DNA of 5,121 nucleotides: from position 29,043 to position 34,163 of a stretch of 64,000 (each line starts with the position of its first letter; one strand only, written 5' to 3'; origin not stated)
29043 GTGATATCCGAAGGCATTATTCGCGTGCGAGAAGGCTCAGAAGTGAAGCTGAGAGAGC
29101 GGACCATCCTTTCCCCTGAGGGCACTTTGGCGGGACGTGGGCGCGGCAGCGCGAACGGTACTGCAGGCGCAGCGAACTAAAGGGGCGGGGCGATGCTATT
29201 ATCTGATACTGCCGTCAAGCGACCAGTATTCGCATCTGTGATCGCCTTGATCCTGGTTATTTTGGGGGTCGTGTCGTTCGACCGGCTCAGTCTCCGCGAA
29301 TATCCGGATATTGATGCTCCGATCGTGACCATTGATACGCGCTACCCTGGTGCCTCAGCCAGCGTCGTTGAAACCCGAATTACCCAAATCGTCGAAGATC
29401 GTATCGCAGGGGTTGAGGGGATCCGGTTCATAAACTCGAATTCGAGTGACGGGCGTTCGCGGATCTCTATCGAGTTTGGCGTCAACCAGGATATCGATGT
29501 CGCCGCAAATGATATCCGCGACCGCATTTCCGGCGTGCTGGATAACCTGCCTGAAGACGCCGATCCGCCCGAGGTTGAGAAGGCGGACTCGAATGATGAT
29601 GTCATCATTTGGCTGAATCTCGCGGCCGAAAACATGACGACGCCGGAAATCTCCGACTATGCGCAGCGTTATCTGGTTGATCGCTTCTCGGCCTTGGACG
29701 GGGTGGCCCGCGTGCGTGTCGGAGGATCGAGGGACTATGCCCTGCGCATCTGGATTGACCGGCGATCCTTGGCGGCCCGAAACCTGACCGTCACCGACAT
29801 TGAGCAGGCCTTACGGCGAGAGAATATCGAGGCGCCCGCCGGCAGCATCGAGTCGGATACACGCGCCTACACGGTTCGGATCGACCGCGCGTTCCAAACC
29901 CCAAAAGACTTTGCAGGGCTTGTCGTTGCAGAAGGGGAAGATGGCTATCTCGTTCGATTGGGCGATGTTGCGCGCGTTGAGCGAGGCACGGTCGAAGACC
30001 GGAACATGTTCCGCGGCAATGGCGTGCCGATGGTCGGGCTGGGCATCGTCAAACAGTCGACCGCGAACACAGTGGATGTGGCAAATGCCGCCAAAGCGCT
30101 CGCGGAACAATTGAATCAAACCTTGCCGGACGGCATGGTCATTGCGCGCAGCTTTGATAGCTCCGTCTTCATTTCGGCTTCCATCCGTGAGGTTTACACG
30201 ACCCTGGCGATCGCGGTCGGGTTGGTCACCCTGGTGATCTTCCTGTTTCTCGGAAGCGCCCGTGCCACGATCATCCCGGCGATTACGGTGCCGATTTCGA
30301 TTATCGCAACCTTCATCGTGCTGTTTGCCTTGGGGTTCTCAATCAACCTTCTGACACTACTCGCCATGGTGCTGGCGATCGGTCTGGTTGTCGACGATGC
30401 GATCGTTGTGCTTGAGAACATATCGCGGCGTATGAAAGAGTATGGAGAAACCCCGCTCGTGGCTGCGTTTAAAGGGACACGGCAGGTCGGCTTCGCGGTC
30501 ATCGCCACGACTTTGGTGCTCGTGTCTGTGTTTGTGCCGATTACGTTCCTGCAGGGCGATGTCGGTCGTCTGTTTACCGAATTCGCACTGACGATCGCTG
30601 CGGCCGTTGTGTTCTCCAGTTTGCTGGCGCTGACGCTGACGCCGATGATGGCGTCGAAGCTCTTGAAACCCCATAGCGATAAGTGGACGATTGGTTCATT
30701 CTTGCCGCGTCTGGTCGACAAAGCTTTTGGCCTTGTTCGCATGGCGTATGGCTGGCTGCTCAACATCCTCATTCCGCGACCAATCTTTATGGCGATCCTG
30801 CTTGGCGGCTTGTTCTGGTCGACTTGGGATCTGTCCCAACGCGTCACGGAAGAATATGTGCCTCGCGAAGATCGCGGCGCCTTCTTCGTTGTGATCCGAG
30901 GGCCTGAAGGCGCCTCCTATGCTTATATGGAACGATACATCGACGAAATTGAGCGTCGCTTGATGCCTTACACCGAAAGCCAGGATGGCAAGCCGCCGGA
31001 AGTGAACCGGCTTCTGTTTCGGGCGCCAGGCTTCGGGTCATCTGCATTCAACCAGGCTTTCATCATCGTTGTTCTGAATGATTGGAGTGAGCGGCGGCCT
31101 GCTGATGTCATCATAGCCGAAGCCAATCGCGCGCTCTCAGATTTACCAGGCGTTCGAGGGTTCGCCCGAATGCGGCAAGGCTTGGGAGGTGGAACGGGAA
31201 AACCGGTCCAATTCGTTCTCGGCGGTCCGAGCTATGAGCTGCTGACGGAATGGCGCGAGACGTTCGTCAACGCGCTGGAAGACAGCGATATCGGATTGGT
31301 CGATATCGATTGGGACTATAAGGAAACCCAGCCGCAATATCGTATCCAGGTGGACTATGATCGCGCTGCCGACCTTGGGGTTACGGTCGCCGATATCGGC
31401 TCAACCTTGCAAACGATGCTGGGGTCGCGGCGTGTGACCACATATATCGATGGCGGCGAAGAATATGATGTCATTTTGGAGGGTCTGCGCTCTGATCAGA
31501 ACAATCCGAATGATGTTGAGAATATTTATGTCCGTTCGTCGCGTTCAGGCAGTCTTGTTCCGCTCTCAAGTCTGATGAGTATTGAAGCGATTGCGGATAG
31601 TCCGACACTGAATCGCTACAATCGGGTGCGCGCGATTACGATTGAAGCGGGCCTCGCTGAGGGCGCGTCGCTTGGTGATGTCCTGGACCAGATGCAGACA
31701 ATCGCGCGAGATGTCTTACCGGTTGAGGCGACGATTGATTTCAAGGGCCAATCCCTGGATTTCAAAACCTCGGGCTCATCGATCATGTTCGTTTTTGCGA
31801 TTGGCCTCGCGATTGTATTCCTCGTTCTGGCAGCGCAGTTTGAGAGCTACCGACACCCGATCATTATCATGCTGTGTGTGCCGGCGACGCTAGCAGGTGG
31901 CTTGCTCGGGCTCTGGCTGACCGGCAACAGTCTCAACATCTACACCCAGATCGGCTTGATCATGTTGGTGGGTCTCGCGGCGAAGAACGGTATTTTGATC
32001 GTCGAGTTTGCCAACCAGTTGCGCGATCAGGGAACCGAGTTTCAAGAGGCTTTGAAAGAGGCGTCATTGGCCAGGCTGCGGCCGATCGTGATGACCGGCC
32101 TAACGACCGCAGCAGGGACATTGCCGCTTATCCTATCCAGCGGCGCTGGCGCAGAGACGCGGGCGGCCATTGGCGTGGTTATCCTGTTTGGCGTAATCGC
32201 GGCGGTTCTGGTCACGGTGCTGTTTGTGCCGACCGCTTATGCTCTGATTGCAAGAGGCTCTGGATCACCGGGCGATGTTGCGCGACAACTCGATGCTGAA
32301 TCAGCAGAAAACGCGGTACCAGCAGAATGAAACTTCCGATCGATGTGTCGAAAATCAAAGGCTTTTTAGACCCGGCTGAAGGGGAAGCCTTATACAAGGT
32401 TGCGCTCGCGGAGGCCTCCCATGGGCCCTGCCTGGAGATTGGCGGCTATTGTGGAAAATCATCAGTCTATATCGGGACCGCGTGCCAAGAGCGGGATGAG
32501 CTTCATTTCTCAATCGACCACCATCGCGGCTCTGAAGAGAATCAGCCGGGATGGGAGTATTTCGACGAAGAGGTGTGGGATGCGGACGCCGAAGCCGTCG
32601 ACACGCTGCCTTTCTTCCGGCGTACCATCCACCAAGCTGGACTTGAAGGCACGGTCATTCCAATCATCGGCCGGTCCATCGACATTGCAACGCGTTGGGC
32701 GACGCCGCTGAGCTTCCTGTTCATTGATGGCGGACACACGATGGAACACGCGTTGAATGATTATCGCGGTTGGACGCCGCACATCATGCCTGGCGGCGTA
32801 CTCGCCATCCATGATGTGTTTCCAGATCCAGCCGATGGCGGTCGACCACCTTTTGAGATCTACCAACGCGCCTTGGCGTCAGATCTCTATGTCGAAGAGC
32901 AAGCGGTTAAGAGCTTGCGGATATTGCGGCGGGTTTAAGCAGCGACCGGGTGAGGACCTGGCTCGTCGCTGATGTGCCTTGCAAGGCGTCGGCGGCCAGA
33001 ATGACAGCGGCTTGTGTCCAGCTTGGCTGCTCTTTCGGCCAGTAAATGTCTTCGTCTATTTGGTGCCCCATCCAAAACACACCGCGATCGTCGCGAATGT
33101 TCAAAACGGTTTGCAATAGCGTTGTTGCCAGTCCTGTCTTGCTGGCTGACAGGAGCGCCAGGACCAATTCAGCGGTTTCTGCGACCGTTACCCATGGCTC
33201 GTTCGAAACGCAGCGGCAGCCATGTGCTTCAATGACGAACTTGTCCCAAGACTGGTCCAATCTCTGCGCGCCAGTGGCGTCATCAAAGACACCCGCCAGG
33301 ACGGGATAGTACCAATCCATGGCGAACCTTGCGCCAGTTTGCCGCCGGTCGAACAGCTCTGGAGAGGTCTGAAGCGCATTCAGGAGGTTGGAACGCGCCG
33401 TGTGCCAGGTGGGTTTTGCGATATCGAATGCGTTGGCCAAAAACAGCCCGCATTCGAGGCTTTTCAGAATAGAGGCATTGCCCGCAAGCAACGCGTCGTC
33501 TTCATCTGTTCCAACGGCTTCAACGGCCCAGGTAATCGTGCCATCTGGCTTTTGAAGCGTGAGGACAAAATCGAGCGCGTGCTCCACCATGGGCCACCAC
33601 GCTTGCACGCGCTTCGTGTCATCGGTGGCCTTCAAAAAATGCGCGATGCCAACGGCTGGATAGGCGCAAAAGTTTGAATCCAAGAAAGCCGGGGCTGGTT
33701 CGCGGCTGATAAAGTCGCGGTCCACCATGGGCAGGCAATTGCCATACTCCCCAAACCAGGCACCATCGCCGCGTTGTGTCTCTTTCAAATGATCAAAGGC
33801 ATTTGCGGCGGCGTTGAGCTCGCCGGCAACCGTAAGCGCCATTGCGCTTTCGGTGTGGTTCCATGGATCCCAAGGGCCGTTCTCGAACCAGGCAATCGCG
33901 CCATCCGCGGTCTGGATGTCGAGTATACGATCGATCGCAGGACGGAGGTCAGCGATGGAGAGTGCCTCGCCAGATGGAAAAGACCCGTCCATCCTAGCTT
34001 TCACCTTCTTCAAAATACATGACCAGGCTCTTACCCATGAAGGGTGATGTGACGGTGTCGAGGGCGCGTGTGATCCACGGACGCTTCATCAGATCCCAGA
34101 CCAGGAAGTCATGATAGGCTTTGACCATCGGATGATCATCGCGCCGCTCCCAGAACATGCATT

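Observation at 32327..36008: Mycobacterial methylmannose-polysaccharide (MMP)-like four-gene set in a proteobacterium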

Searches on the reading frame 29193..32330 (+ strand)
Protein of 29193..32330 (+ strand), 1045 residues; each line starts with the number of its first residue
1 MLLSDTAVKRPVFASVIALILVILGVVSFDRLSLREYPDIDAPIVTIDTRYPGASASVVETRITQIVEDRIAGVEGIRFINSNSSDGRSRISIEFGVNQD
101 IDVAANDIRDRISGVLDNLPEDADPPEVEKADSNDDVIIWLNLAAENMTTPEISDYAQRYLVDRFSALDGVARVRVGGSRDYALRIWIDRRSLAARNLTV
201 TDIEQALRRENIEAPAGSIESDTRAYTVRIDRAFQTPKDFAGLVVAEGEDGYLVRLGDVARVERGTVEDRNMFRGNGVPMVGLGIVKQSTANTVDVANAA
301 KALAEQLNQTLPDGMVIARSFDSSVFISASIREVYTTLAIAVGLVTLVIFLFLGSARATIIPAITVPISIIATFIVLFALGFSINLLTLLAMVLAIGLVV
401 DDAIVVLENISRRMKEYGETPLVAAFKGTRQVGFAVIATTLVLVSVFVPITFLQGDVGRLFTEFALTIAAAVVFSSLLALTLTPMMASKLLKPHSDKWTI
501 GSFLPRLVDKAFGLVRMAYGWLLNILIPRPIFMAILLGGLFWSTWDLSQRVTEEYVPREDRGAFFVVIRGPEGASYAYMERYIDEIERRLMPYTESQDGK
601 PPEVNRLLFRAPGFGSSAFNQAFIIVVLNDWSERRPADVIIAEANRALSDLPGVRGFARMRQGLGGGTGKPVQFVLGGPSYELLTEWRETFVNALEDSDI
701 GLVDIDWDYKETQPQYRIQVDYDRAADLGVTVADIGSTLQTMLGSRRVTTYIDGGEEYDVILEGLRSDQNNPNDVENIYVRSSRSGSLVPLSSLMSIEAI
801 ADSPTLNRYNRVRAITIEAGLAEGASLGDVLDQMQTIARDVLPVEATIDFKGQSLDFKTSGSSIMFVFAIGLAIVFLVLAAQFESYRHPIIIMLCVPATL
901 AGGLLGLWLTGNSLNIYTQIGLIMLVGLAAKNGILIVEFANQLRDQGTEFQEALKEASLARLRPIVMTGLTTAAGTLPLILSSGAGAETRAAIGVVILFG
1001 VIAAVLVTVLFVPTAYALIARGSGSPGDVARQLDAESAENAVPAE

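Call 50: search_protein_families(library=pfam, proteins=[window:29193-32330:+], max_evalue=0.00001)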
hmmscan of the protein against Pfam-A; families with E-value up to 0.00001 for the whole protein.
window:29193-32330:+ (1045 aa): 2 families
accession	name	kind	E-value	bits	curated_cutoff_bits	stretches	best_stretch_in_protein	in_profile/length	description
PF00873.25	ACR_tran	-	1.5e-288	960.2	28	1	4-1019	2-1020/1021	AcrB/AcrD/AcrF family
PF03176.21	MMPL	-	8.6e-09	35.2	20.5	0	831-1022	107-305/333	MMPL family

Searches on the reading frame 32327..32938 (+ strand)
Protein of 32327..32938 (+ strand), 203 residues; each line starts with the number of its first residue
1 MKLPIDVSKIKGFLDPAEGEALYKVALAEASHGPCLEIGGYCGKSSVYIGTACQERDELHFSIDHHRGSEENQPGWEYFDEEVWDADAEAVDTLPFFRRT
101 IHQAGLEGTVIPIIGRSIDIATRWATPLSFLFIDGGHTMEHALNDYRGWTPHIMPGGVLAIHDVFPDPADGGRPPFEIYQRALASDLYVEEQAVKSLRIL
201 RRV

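Call 3: search_protein_families(library=pfam, proteins=[window:32327-32938:+], max_evalue=0.01)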
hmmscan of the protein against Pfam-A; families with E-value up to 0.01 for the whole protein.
window:32327-32938:+ (203 aa): 1 family
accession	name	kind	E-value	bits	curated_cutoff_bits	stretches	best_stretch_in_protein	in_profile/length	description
PF13578.12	Methyltransf_24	-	5.1e-21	76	26.3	1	36-164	1-105/105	Methyltransferase domain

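Call 4: search_protein_families(library=ncbifam, proteins=[window:32327-32938:+], max_evalue=0.01)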
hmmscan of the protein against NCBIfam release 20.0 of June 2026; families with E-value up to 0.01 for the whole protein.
window:32327-32938:+ (203 aa): 0 families

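Call 8: search_solved_structures(query=window:32327-32938:+, max_evalue=0.1, show_alignments=1)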
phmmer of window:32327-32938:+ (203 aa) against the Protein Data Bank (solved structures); distinct sequences matched with E-value up to 0.1: 2.
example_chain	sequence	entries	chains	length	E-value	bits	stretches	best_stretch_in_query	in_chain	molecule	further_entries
6g7d_A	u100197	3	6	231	6.8e-58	198.8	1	8-202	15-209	Methyltransferase domain protein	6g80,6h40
3ssm_A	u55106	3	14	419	0.022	17.4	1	121-167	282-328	Methyltransferase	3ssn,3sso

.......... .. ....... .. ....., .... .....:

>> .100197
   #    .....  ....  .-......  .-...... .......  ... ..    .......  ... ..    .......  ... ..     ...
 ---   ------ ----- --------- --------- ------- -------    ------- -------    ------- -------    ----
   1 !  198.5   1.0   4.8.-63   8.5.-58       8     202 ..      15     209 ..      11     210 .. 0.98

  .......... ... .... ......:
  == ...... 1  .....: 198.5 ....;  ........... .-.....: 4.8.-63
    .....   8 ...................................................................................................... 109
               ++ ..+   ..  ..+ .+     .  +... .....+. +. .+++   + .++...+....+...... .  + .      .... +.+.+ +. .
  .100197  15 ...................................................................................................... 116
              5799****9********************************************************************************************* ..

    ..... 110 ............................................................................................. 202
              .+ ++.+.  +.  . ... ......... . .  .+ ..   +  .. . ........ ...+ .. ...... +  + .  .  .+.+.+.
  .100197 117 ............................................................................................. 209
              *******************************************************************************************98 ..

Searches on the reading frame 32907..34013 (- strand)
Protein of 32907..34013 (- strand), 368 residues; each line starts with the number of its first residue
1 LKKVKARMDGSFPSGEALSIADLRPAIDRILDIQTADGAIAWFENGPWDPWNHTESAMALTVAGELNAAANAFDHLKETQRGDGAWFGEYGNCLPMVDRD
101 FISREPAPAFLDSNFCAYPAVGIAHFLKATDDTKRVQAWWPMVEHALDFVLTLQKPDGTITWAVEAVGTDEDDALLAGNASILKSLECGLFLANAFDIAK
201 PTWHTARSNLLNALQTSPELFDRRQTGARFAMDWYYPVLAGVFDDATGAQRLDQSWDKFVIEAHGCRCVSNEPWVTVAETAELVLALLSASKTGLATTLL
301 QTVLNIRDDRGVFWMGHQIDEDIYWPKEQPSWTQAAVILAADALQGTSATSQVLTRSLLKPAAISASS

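Call 3: search_protein_families(library=pfam, proteins=[window:32907-34013:-], max_evalue=0.01)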
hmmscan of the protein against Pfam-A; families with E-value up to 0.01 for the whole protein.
window:32907-34013:- (368 aa): 1 family
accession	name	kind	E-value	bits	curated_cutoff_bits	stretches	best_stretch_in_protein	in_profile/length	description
PF13243.12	SQHop_cyclase_C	-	0.0028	17.2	26.1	0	65-91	157-183/319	Squalene-hopene cyclase C-terminal domain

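Call 4: search_protein_families(library=ncbifam, proteins=[window:32907-34013:-], max_evalue=0.01)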
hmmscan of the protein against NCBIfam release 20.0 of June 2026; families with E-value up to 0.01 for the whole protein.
window:32907-34013:- (368 aa): 1 family
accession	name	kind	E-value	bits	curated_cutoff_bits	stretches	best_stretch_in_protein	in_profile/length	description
TIGR01787.1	squalene_cyclas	subfamily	0.00011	21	322.7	0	70-93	462-485/622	squalene/oxidosqualene cyclases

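Call 6: search_solved_structures(query=window:32907-34013:-, max_evalue=1, show_alignments=2)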
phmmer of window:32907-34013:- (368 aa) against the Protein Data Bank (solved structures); distinct sequences matched with E-value up to 1: 7.
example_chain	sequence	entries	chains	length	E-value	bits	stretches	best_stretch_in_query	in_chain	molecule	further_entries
7qsj_A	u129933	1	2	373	2.9e-70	240.4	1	22-350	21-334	Methylmannose polysaccharide hydrolase (MmpH)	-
1gsz_A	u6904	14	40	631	0.013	17.8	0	71-91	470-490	SQUALENE--HOPENE CYCLASE | SQUALENE-HOPENE CYCLASE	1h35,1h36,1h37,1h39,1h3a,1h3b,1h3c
2sqc_A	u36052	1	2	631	0.013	17.8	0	71-91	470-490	SQUALENE-HOPENE CYCLASE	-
3sqc_A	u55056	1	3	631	0.013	17.8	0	71-91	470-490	SQUALENE--HOPENE CYCLASE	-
7evf_AA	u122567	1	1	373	0.73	12.1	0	147-171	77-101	PQQ_3 domain-containing protein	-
7eq5_A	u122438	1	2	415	0.84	11.9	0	147-171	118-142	Membrane associated protein kinase with beta-propeller domain, pyrrolo-quinoline quinone b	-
3my9_A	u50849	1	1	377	0.91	11.7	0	20-57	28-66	Muconate cycloisomerase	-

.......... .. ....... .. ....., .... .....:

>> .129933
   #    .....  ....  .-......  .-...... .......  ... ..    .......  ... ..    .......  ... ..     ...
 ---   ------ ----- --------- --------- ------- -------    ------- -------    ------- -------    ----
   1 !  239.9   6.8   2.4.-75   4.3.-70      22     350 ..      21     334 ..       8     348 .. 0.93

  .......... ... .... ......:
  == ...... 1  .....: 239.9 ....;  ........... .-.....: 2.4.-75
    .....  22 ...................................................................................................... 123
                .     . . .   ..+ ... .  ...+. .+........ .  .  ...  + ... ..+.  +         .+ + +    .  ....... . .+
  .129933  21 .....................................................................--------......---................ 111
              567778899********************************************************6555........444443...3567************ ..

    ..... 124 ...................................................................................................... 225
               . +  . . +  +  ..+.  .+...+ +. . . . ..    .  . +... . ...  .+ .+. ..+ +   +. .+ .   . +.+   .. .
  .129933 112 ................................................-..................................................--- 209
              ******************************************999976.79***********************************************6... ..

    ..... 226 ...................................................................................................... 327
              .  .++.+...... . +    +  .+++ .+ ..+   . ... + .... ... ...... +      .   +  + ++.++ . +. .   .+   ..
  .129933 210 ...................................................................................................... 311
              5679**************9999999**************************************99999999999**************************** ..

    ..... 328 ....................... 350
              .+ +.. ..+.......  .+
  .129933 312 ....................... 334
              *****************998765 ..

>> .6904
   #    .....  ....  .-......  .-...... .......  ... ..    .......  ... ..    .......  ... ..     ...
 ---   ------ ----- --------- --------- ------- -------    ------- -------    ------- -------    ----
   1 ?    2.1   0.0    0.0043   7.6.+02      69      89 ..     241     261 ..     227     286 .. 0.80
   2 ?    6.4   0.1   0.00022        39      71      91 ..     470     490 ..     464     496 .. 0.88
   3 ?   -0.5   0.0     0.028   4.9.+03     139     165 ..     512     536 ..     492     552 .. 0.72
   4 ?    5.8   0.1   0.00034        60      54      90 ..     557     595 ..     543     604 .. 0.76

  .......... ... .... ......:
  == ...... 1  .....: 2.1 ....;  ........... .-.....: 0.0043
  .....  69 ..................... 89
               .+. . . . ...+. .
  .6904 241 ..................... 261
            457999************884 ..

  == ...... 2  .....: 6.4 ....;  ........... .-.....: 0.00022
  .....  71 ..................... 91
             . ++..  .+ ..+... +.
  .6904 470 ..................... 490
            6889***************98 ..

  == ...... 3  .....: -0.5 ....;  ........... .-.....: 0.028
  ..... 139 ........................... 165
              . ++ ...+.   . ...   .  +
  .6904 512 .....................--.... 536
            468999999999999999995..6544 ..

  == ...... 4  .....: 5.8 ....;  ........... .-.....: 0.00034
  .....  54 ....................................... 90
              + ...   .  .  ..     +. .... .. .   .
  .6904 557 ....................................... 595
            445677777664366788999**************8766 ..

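Call 15: find_homologous_proteins(query=window:32907-34013:-, max_evalue=1e-10)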
Query window:32907-34013:- (368 aa): 1705 proteins with E <= 1e-10 among 8000 candidates; the best 120 are listed.
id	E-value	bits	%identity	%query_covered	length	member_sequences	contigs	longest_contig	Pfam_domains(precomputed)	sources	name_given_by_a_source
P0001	2.2e-223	759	91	98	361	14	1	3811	-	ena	-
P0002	5.4e-203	692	83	98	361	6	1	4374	-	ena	-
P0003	2.9e-201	686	83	98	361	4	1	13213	PF13243.13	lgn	-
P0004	2.4e-199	680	82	98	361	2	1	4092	-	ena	-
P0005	8.5e-199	678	81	98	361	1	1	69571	-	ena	-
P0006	1.5e-198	677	82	98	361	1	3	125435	-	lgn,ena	-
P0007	1.2e-192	658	81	98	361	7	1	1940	PF13243.13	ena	-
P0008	7.4e-191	652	78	98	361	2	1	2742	-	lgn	-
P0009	3.1e-190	650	79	98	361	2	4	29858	PF13243.13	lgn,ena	-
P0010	1.5e-188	645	78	98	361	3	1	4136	-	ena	-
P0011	4.1e-188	643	78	98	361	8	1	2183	-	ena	-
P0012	2.1e-183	628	77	95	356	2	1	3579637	-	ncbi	ncbi:MAG: prenyltransferase/squalene oxidase repeat-containing protein [Henriciella sp.]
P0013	3.1e-179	614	73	98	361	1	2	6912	PF13243.13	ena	-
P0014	2.5e-159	548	66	96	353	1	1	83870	-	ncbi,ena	-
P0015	1.5e-158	546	67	96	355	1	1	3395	-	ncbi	ncbi:MAG: prenyltransferase/squalene oxidase repeat-containing protein [Pseudomonadota bacterium]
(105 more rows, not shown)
